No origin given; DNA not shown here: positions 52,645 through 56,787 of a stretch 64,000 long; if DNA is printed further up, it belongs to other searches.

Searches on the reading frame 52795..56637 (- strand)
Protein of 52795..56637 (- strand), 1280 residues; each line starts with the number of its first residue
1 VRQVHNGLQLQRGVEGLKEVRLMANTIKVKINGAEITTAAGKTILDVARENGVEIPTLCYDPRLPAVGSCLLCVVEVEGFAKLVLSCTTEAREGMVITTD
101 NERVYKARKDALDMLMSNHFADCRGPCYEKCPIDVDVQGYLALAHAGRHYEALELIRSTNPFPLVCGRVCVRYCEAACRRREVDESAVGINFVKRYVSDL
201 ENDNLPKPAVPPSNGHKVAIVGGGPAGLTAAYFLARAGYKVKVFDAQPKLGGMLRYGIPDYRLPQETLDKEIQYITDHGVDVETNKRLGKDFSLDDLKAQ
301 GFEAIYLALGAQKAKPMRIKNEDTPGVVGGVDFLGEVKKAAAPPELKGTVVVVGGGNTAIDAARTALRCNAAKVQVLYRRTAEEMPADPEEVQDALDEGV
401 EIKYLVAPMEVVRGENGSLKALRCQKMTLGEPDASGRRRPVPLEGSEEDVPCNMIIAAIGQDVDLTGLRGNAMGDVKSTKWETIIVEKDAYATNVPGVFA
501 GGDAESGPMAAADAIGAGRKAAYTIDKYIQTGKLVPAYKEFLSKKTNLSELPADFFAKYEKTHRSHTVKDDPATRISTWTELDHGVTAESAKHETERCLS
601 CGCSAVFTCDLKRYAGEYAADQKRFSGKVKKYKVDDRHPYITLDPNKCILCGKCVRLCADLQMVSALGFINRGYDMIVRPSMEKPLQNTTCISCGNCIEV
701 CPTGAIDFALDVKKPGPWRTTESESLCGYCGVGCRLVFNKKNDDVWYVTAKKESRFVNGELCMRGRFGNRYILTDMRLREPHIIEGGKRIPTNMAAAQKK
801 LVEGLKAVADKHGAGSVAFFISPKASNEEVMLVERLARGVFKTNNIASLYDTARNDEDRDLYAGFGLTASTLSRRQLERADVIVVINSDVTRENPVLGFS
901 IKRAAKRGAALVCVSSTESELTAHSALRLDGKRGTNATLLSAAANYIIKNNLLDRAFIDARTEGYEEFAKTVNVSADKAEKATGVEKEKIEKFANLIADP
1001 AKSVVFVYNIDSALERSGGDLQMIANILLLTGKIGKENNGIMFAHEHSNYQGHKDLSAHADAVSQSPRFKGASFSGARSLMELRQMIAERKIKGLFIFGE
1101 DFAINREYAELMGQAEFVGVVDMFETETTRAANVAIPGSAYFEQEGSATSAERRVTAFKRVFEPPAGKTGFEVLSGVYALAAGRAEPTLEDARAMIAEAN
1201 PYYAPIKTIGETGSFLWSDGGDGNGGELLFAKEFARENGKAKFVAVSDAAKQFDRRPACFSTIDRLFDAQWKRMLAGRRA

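Call 14: search_protein_families(library=pfam, proteins=[window:52795-56637:-], max_evalue=0.00001)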
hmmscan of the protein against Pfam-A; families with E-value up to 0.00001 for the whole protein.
window:52795-56637:- (1280 aa): 17 families
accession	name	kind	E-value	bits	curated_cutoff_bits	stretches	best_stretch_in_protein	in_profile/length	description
PF00384.28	Molybdopterin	-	4.4e-28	98.8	24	1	802-1166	27-338/353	Molybdopterin oxidoreductase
PF07992.20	Pyr_redox_2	-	9.2e-28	97.9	26.1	1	217-518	2-291/291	Pyridine nucleotide-disulphide oxidoreductase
PF13510.11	Fer2_4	-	4.2e-19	68.8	22.8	1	25-101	2-81/82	2Fe-2S iron-sulfur cluster binding domain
PF14691.11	Fer4_20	-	1.2e-18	67.3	25.8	1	122-202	26-109/113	Dihydroprymidine dehydrogenase domain II, 4Fe-4S cluster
PF13450.12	NAD_binding_8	-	1.4e-11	45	21.9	1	220-277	1-54/68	NAD(P)-binding Rossmann-like domain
PF22117.2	Fer4_Nqo3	-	1.9e-11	44.4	27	1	639-706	2-66/67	NADH-quinone oxidoreductase subunit 3, ferredoxin-like domain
PF00070.33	Pyr_redox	-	3.4e-10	40.7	22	0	217-251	1-35/82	Pyridine nucleotide-disulphide oxidoreductase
PF13738.12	Pyr_redox_3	-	3.7e-10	40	30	0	347-502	164-305/305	Pyridine nucleotide-disulphide oxidoreductase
PF12831.13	FAD_oxidored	-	8.2e-09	35.7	27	1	218-255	2-39/416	FAD dependent oxidoreductase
PF04879.21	Molybdop_Fe4S4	-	9.1e-08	32.4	22.7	1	723-772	4-53/55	Molybdopterin oxidoreductase Fe4S4 domain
PF01266.30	DAO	-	1.2e-07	32.1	27.9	1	217-251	1-35/353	FAD dependent oxidoreductase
PF00037.32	Fer4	-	5.4e-07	29.6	21.1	1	690-707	7-24/24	4Fe-4S binding domain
PF12838.12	Fer4_7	-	1.1e-06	29.5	27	0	690-734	1-44/52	4Fe-4S dicluster domain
PF01262.27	AlaDh_PNT_C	-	1.7e-06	28.1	23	0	215-249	28-62/214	Alanine dehydrogenase/PNT, C-terminal domain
PF01946.23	Thi4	-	2.9e-06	27.1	26.2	0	217-253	19-56/235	Thi4 family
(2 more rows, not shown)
